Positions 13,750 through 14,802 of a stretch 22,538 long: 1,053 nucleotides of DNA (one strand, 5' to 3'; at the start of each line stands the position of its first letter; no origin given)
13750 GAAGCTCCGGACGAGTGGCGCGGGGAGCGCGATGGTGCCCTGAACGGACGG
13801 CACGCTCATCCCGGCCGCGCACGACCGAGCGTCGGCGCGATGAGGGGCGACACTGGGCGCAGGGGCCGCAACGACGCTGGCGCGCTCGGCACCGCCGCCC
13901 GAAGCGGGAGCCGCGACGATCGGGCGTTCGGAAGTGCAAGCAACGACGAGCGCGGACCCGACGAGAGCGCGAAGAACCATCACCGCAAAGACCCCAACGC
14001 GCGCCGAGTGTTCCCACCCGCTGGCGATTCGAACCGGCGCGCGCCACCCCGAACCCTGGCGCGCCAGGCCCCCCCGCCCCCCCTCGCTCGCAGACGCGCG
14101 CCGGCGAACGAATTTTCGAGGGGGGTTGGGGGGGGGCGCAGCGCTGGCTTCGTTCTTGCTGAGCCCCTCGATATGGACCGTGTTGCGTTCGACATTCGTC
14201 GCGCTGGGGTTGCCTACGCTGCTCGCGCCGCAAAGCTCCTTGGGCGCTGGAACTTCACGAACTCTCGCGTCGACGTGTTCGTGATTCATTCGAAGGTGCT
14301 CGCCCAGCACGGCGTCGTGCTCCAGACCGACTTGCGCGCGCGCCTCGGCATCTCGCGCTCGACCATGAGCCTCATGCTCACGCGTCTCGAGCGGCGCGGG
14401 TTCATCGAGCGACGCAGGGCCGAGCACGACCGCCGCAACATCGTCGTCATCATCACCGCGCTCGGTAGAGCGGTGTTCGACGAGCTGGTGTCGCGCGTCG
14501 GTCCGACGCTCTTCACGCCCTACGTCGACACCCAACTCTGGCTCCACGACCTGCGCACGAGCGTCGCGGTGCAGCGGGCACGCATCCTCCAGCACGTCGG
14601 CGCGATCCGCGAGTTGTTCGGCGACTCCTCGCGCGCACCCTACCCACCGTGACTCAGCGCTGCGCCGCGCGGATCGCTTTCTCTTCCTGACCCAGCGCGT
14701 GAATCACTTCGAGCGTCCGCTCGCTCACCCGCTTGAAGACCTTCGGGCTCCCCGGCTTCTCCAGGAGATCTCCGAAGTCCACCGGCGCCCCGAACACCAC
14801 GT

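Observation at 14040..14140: C7-G-C7 / G6-TT-G9 inverted homopolymeric tracts plus a perfect 14-bp palindrome in a divergent promoter region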

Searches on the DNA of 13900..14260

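Call 37: search_rna_families(source=window, start=13900, end=14260, threshold=evalue, max_evalue=10)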
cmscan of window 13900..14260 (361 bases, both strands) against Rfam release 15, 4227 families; matches with E-value up to 10: 8.
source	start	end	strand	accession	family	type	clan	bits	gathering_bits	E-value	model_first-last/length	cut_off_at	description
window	14066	14135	+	RF03451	mir-3188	Gene; miRNA;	-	15.2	93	9.9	1-86/86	no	mir-3188 microRNA precursor family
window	14060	14140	+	RF04096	mir-4433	Gene; miRNA;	-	14.8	77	4.1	1-83/83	no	mir-4433 microRNA precursor family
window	14073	14130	-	RF03406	mir-3099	Gene; miRNA;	-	14.2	95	6.2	1-84/84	no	mir-3099 microRNA precursor family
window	14131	14168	+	RF00826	mir-55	Gene; miRNA;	-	14.1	53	4.9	1-74/74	no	mir-55 microRNA precursor family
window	14073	14130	+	RF03406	mir-3099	Gene; miRNA;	-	13.9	95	7.4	1-84/84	no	mir-3099 microRNA precursor family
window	14118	14173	+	RF03192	mir-6794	Gene; miRNA;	-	13.9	74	8.6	1-62/62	no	mir-6794 microRNA precursor family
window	14129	14161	+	RF02136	HTT-AS1_3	Gene; lncRNA;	-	13.8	70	2.6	28-60/60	no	HTT antisense RNA 1 conserved region 3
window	14111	14174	+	RF03417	mir-343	Gene; miRNA;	-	13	70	8.3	1-70/70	no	mir-343 microRNA precursor family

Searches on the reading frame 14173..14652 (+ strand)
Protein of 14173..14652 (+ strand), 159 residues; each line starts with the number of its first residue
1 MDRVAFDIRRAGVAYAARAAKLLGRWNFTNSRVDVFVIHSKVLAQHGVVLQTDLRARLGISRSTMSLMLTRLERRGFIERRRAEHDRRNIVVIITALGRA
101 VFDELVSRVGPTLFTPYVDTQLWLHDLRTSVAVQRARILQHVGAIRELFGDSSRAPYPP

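Call 10: search_protein_families(library=pfam, proteins=[window:14173-14652:+], max_evalue=0.01)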
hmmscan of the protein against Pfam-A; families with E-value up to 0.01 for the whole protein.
window:14173-14652:+ (159 aa): 17 families
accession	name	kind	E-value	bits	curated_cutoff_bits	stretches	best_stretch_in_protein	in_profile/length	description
PF01047.28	MarR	-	1.3e-11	44.6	24.6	1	43-89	12-58/59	MarR family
PF12802.13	MarR_2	-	3.4e-11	43.6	27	1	45-88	16-60/61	MarR family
PF13601.12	HTH_34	-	2.2e-07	31.4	27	1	43-107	9-74/80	Winged helix DNA-binding domain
PF13463.12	HTH_27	-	1.5e-06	28.8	22.2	1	32-98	3-68/68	Winged helix DNA-binding domain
PF22381.2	Staph_reg_Sar_Rot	-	9.3e-06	26.1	27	1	60-105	40-85/85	Transcriptional regulator SarA/Rot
PF25213.1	HVO_A0261_N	-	1.4e-05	25.3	35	1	48-105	24-74/86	HVO_A0261 N-terminal domain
PF13545.12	HTH_Crp_2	-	4.3e-05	23.8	27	1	51-82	25-57/70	Crp-like helix-turn-helix domain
PF01325.25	Fe_dep_repress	-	4.4e-05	24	26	1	45-80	19-54/60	Iron dependent repressor, N-terminal DNA binding domain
PF24034.1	DUF7343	-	5.4e-05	23.4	27.6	1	44-82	14-52/62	Domain of unknown function (DUF7343)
PF09339.16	HTH_IclR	-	7.5e-05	22.9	22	1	52-81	22-51/52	IclR helix-turn-helix domain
PF17007.11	HTH_micro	-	0.00022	20.7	27.3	1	22-91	81-147/454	HTH-like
PF01978.25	TrmB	-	0.00024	21.3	25.6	1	42-84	16-58/68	Sugar-specific transcriptional regulator TrmB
PF13412.12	HTH_24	-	0.0004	20.3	21.9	1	43-79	12-48/48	Winged helix-turn-helix DNA-binding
PF13338.12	AbiEi_4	-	0.00085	19.8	25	1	45-81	10-41/49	Transcriptional regulator, AbiEi antitoxin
PF01638.23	HxlR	-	0.0034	17.6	20.8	1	51-103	21-74/91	HxlR-like helix-turn-helix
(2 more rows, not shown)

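Call 11: find_homologous_proteins(query=window:14173-14652:+)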
Query window:14173-14652:+ (159 aa): 12 proteins with E <= 0.001 among 473 candidates.
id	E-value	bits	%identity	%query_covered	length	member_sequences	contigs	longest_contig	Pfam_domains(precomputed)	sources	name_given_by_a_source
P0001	1.5e-96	338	100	100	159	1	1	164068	PF01047.29,PF13463.13,PF13601.13,PF12802.14,PF22381.3,PF25213.2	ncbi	-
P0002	4.9e-64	233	71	100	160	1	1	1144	PF01047.29,PF12802.14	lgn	-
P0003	3.2e-62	227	66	100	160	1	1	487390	PF01047.29,PF12802.14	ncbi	-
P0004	6.5e-62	226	67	100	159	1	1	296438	PF01047.29,PF13463.13,PF13601.13,PF12802.14,PF22381.3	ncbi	-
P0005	5.8e-61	223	65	100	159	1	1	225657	PF01047.29,PF13601.13,PF12802.14,PF22381.3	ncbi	-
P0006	1.7e-60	221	66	100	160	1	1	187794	PF01047.29,PF12802.14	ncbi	-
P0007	1.8e-60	221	64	100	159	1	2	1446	PF01047.29,PF13463.13,PF13601.13,PF12802.14,PF22381.3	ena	-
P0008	2.2e-58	215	64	100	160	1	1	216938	PF01047.29,PF13601.13,PF12802.14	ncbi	-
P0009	3.6e-58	214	63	100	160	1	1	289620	PF01047.29,PF12802.14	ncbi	-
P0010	2.4e-56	208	63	100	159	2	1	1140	PF01047.29,PF13463.13,PF13601.13,PF12802.14,PF22381.3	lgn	-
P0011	4.7e-56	207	64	99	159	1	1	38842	PF01047.29,PF13463.13,PF13601.13,PF12802.14,PF13545.13,PF22381.3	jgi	jgi:DNA-binding MarR family transcriptional regulator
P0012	1.2e-31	128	51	84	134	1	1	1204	PF01047.29,PF13601.13,PF12802.14,PF22381.3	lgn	-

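Call 13: find_related_loci(query=A1, collection=genome_contigs, flank=6000)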
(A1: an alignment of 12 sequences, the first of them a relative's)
Query A1 (159 aa) in genome_contigs; peptide patterns used: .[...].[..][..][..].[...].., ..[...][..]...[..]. (x = any residue, [..] = any of these).
116 stretches matched a pattern; 16 encode a relative of the query (tblastn E <= 1e-3); 16 distinct loci.
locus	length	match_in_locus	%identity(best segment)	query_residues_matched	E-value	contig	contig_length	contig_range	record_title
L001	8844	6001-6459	58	1-153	3e-47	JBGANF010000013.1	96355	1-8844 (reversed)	MAG: Polyangiaceae bacterium isolate MAG_AAO_H10.108 AAOH10-108_opera_contig_1138, whole genome shotgun sequence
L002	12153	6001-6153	51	51-101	1e-9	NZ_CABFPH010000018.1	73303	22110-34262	Methylobacterium symbioticum strain SB0023/3, whole genome shotgun sequence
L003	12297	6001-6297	34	38-131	9e-8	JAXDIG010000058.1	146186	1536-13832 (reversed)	MAG: Thermoleophilaceae bacterium isolate BP_542 scaffold_2485224, whole genome shotgun sequence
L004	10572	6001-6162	43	51-104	1e-7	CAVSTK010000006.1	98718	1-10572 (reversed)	MAG: uncultured Actinomycetes bacterium isolate MFD09671.bin.2.69 genome assembly, contig: contig_27718, whole genome sh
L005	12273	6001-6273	26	52-152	1e-7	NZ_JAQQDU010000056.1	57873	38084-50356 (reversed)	Paraburkholderia sediminicola strain RL18-035-BIC-A 56, whole genome shotgun sequence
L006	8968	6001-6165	36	49-103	9e-8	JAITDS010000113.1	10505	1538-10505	MAG: Spirochaetaceae bacterium isolate Nm470_bin15 k119_2470918, whole genome shotgun sequence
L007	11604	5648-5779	41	61-104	7e-7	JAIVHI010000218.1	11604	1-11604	MAG: Loktanella sp. isolate MAG5 MTG5_3297, whole genome shotgun sequence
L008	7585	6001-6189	37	38-99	1e-6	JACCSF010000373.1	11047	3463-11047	MAG: Thermoleophilaceae bacterium isolate MGR_bin41 SD2897-2912_k127_7339331, whole genome shotgun sequence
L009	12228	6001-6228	32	60-142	2e-6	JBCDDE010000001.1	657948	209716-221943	MAG: Pseudomonadota bacterium isolate P01_G01_bin.33 k141_1796647_length_657948_cov_48.1533, whole genome shotgun sequen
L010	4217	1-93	58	68-98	2e-6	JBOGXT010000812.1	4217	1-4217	MAG: Thermoleophilaceae bacterium isolate M3-S_metabat2.bin.366_sub k127_912121, whole genome shotgun sequence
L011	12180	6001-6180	32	51-110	2e-5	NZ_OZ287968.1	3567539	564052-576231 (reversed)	Kushneria sp. TE3 isolate ena-SAMPLE-TAB-29-07-2025-11:09:30:975-21969 chromosome TE3, complete sequence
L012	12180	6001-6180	32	51-110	2e-5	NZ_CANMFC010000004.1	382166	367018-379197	Uncultured Kushneria sp. isolate 4-2069.fasta NODE_4, whole genome shotgun sequence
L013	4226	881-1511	37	31-107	2e-5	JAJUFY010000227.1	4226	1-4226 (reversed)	MAG: Ectothiorhodospiraceae bacterium isolate bin23 k141_719289_length_4226_cov_15.0000, whole genome shotgun sequence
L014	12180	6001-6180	32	51-110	3e-5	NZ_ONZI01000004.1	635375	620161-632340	Kushneria phyllosphaerae strain EAod3, whole genome shotgun sequence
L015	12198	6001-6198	30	43-107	9e-5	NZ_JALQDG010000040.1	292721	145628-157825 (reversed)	Caballeronia sp. INDeC2 NODE_9_length_292721_cov_73.4877, whole genome shotgun sequence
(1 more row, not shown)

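Call 14: find_encoding_contigs(protein=P0001, flank=3000, max_places=3)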
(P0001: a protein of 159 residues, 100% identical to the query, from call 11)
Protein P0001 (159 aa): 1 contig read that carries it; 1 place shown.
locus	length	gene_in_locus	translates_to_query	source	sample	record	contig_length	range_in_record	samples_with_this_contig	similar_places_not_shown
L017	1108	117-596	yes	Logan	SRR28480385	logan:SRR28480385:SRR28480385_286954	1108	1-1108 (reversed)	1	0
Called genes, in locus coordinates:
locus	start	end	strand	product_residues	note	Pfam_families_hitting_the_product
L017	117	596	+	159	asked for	PF13463:HTH_27 (weak), PF13601:HTH_34 (weak), PF22381:Staph_reg_Sar_Rot (weak), PF25213:HVO_A0261_N (weak), PF01047:MarR, PF12802:MarR_2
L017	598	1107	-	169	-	?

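Call 15: find_encoding_contigs(protein=P0003, flank=3000, max_places=3)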
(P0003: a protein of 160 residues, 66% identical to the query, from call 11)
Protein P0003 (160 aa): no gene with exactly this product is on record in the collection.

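Call 16: find_encoding_contigs(protein=P0004, flank=3000, max_places=3)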
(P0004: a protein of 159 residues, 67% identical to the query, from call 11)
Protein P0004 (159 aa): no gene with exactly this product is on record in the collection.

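Call 17: find_encoding_contigs(protein=P0005, flank=3000, max_places=3)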
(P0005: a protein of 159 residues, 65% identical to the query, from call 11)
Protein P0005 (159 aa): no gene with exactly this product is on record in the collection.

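Call 22: find_related_loci(query=A1, collection=metagenome_contigs, flank=3000)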
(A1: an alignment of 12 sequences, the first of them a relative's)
Query A1 (159 aa) in metagenome_contigs; peptide patterns used: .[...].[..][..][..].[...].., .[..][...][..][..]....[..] (x = any residue, [..] = any of these).
293 stretches matched a pattern; 31 encode a relative of the query (tblastn E <= 1e-3); 31 distinct loci.
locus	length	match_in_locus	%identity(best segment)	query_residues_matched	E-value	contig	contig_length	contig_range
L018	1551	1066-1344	36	15-107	6e-11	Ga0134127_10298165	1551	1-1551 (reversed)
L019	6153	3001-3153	51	51-101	8e-10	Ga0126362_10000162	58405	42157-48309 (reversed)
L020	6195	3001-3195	42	38-101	2e-8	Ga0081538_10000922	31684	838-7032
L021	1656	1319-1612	33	4-105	2e-8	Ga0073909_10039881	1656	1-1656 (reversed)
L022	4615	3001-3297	34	38-131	4e-8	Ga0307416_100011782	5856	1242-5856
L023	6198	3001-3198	38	43-108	4e-8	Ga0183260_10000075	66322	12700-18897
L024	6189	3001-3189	38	39-98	6e-8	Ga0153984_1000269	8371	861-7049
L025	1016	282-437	46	51-102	4e-8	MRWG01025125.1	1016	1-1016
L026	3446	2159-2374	36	41-112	1e-7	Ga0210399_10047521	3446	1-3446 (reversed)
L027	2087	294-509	36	41-112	1e-7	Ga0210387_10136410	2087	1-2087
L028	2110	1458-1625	38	49-104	2e-7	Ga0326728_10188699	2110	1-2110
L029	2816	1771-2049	31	38-126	4e-7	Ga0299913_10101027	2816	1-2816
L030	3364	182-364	39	35-98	5e-7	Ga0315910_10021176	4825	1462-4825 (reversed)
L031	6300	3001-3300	34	38-132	7e-7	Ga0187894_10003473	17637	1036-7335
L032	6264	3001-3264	34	43-126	1e-6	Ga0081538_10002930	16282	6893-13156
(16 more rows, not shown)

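Call 23: find_encoding_contigs(protein=P0011, flank=3000, max_places=2)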
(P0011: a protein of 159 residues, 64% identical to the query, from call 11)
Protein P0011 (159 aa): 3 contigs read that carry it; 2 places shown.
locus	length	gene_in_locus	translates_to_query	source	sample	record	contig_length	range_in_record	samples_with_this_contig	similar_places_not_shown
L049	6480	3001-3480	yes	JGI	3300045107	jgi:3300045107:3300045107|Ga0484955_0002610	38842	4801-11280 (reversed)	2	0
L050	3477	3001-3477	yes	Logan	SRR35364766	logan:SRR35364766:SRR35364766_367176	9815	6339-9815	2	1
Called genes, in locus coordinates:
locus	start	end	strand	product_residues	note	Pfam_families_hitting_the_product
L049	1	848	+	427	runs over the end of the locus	-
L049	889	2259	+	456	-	-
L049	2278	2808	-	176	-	-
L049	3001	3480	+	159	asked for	PF13463:HTH_27 (weak), PF13601:HTH_34 (weak), PF22381:Staph_reg_Sar_Rot (weak), PF01047:MarR, PF12802:MarR_2, PF13545:HTH_Crp_2 (faint)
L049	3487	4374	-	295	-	PF01553:Acyltransferase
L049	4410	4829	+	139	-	PF01878:EVE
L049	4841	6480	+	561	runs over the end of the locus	PF13646:HEAT_2 (weak)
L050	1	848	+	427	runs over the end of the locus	-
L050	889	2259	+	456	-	-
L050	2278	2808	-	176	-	-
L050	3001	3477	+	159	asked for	PF13463:HTH_27 (weak), PF13601:HTH_34 (weak), PF22381:Staph_reg_Sar_Rot (weak), PF01047:MarR, PF12802:MarR_2, PF13545:HTH_Crp_2 (faint)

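Call 24: find_encoding_contigs(protein=P0002, flank=3000, max_places=2)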
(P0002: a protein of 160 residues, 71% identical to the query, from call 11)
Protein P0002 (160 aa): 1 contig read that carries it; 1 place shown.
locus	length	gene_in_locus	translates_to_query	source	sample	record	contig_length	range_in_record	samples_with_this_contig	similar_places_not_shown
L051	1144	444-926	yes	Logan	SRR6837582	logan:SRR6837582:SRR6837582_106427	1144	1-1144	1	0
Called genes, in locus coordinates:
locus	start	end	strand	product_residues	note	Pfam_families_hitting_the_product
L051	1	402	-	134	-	?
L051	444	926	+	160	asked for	PF12802:MarR_2 (weak), PF01047:MarR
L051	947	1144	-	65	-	?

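Call 25: find_encoding_contigs(protein=P0007, flank=3000, max_places=2)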
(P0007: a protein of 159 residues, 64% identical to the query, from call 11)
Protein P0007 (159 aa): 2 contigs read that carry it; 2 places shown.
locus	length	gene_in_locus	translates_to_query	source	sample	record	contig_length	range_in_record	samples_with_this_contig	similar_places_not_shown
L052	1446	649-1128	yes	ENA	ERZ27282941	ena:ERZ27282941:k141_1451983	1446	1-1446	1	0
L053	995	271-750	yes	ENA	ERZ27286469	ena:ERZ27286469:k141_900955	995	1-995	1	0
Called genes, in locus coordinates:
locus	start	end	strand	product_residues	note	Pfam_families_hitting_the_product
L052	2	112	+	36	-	?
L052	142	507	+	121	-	-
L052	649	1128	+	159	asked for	PF13463:HTH_27 (weak), PF01047:MarR, PF12802:MarR_2, PF13601:HTH_34 (weak), PF22381:Staph_reg_Sar_Rot (weak)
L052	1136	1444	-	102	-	?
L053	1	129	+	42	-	?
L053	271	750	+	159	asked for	PF13463:HTH_27 (weak), PF01047:MarR, PF12802:MarR_2, PF13601:HTH_34 (weak), PF22381:Staph_reg_Sar_Rot (weak)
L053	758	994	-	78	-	?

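Call 26: find_encoding_contigs(protein=P0010, flank=3000, max_places=2)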
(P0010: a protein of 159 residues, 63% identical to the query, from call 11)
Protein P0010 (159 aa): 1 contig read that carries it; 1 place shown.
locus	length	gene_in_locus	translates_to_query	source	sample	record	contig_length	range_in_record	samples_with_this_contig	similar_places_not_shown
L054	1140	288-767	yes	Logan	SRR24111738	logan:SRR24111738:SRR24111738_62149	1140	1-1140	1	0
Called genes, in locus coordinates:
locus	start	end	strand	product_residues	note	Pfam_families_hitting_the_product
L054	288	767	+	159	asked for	PF13463:HTH_27, PF22381:Staph_reg_Sar_Rot, PF12802:MarR_2, PF13601:HTH_34 (weak), PF01047:MarR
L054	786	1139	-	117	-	?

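Call 27: find_encoding_contigs(protein=P0006, flank=3000, max_places=2)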
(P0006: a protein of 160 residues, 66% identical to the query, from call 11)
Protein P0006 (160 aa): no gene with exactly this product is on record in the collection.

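Call 28: find_encoding_contigs(protein=P0012, flank=3000, max_places=2)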
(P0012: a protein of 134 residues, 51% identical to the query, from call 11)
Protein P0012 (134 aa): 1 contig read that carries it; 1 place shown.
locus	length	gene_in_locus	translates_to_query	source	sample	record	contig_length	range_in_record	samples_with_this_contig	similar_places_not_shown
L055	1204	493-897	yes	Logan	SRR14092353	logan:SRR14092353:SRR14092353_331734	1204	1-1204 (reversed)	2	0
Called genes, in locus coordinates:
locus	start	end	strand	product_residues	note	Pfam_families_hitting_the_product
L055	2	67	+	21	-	?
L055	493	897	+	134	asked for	PF01047:MarR, PF12802:MarR_2, PF13601:HTH_34 (weak), PF22381:Staph_reg_Sar_Rot (weak)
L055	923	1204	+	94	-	?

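Call 38: list_cluster_members(proteins=[P0001, P0003, P0004, P0005, P0006, P0008, P0009])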
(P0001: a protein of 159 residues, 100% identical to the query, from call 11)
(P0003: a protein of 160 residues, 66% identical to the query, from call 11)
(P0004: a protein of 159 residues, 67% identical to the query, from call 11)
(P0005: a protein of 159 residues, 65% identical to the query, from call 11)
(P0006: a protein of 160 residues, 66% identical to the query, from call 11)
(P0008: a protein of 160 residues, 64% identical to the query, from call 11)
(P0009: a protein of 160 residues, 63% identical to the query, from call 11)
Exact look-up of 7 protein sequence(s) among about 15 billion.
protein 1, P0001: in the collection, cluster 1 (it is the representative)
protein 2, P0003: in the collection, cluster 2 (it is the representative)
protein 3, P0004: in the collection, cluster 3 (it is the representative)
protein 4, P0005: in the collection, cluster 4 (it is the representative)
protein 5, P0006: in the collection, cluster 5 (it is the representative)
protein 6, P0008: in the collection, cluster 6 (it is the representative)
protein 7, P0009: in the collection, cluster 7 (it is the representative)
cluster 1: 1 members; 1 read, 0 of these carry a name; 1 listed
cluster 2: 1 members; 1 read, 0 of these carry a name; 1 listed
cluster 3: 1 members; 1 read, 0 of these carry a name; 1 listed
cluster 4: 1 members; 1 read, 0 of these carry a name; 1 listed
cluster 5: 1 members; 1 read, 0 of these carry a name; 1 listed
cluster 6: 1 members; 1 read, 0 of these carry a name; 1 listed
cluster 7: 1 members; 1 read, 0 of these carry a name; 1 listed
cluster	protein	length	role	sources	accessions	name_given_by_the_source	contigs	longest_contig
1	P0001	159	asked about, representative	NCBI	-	-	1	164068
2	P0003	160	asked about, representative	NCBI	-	-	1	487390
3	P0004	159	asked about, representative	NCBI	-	-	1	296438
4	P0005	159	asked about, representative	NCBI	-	-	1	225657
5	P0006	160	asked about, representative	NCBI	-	-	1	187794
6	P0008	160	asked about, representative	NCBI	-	-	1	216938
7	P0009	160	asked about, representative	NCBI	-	-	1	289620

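Call 52: search_protein_families(library=ncbifam, proteins=[window:14173-14652:+], max_evalue=0.01)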
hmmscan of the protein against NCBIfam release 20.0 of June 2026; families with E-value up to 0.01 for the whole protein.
window:14173-14652:+ (159 aa): 22 families
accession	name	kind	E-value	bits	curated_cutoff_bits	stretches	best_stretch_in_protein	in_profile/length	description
NF053777.1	Saro0803TransReg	equivalog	3.6e-10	39.7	200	1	3-104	10-107/140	Saro_0803 family transcriptional regulator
TIGR02337.1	HpaR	equivalog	3.1e-09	36.8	121.2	1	41-107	35-101/130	homoprotocatechuate degradation operon regulator HpaR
NF041230.1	BagL_FevM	exception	2.4e-08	34.1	230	1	6-106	18-112/145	MarR family transcriptional regulator BagL/FevM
NF008122.0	PRK10870.1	equivalog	2.8e-07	30.4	157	1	51-107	74-130/176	transcriptional repressor MprA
NF052638.1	TransRegOhrRVib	equivalog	6.2e-07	29.2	200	1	22-102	29-105/141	transcriptional regulator OhrR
NF050133.1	TransRegFabT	equivalog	6.7e-07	29.7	200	1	46-102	41-97/138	fatty acid biosynthesis transcriptional regulator FabT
NF008273.0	PRK11050.1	equivalog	2.2e-06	27.4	153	1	40-82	46-88/156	manganese-binding transcriptional regulator MntR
NF045593.1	bilirub_TF_BilQ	equivalog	3e-06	27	125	1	50-105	46-101/135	bilirubin utilization transcriptional regulator BilQ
TIGR01889.1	Staph_reg_Sar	paralog_domain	7.3e-06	26.3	62.6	1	49-109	44-104/109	staphylococcal accessory regulator family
NF008565.1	PRK11512.1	equivalog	1.1e-05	25.4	240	1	46-114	52-120/144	multiple antibiotic resistance transcriptional regulator MarR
TIGR04472.1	reg_rSAM_mob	hypoth_equivalog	1.8e-05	24.8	240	1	43-104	40-101/141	radical SAM mobile pair system MarR family transcriptional regulator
NF053660.1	ORF80_fam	equivalog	2.7e-05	23.9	95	1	42-81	10-49/70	ORF80 family leucine zipper DNA-binding protein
NF047395.1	TransRegLtdR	equivalog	0.00062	19.5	250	1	52-104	69-121/166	transcriptional regulator LdtR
NF053606.1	Sta1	subfamily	0.00063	19.8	80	1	41-87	27-73/100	Sta1 family transcriptional regulator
NF053755.1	MsvR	equivalog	0.00073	19.3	220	1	52-95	30-73/236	transcriptional factor MsvR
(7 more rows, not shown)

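Call 53: search_solved_structures(query=window:14173-14652:+, max_evalue=0.01)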
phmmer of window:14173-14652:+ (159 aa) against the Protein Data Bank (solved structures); distinct sequences matched with E-value up to 0.01: 49.
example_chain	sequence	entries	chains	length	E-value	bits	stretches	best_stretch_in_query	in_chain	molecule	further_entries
8ylh_A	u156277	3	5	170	4.8e-06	30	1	8-105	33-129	Regulatory protein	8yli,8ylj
5aip_A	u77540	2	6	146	1e-05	29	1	25-109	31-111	TRANSCRIPTIONAL REGULATOR, MARR FAMILY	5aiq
9u7b_A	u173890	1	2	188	2.5e-05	27.7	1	43-108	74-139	Possible transcriptional regulatory protein (Probably MarR-family)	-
4hbl_A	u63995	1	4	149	2.9e-05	27.5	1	53-120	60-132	Transcriptional regulator, MarR family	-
5hlh_A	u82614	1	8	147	3e-05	27.5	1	54-120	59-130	MarR family transcriptional regulator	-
5hlg_A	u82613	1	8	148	3e-05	27.4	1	54-120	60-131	MarR family transcriptional regulator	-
5hli_A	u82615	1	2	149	3.1e-05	27.4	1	54-120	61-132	MarR family transcriptional regulator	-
2rdp_A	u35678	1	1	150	4.3e-05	26.9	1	15-108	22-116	putative transcriptional regulator MarR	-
8ylf_A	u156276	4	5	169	4.3e-05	26.9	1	18-106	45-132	MarR family transcriptional regulator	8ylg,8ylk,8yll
1z91_A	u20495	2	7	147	7.1e-05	26.2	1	43-110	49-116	Organic hydroperoxide resistance transcriptional regulator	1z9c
6jbx_A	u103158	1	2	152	0.00012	25.5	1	48-102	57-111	Fatty acid biosynthesis transcriptional regulator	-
6c28_A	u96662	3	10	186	0.00016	25.1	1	51-103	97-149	Transcriptional regulator, MarR family | CouR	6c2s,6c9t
5dd8_A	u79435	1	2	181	0.00021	24.7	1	51-106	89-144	Transcriptional regulator, MarR family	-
2fbk_A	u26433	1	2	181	0.00021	24.7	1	51-106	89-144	transcriptional regulator, MarR family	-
8ylm_A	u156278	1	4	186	0.00023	24.6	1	51-106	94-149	Transcriptional regulator, MarR family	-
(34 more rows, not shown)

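Call 54: find_encoding_contigs(protein=P0008, flank=3000, max_places=2)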
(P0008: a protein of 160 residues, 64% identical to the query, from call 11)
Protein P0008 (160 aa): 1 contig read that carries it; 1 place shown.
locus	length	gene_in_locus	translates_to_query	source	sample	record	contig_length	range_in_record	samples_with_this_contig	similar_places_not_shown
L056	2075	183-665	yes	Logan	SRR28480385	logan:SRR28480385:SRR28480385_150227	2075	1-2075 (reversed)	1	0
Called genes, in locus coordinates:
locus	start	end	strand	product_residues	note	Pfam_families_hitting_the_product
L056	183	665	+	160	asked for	PF12802:MarR_2, PF13601:HTH_34 (weak), PF01047:MarR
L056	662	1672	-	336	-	PF05157:MshEN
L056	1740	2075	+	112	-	?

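Call 55: find_encoding_contigs(protein=P0009, flank=3000, max_places=2)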
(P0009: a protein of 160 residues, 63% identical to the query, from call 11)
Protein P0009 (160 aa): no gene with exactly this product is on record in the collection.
